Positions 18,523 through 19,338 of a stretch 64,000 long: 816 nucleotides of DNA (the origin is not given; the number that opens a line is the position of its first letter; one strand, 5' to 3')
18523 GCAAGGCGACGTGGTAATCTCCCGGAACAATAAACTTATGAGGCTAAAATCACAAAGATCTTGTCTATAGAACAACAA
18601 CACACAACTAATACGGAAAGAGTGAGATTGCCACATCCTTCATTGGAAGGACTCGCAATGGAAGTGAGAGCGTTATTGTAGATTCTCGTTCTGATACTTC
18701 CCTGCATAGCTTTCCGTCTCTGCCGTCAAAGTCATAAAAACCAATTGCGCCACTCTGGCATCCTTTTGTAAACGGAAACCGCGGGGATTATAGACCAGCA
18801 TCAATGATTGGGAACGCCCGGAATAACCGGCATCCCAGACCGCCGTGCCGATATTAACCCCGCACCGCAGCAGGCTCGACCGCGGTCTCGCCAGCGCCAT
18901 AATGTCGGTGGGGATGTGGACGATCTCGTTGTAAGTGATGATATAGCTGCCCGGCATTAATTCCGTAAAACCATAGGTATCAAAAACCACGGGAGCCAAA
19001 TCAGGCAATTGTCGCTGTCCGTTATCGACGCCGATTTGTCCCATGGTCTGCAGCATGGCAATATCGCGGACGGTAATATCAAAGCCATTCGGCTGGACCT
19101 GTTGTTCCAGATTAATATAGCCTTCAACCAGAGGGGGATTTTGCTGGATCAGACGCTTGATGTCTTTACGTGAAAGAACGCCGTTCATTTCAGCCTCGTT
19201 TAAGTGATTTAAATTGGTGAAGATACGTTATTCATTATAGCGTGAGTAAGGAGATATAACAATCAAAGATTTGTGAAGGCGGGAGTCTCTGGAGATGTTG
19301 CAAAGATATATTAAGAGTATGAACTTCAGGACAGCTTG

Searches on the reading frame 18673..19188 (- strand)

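Call 3: search_protein_families(library=pfam, proteins=[window:18673-19188:-], max_evalue=1)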
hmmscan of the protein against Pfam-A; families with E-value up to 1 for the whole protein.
window:18673-19188:- (171 aa): 3 families
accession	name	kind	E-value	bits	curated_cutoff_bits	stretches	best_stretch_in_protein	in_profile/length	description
PF22769.1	DCD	-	2.6e-23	83.3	27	1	4-153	1-152/153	dCTP deaminase-like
PF00692.24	dUTPase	-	1.3e-08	35.1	22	1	82-161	32-112/129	dUTPase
PF06559.16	DCD_N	-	0.00026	21.4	21.4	1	2-111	2-113/164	2'-deoxycytidine 5'-triphosphate deaminase (DCD) N-terminal domain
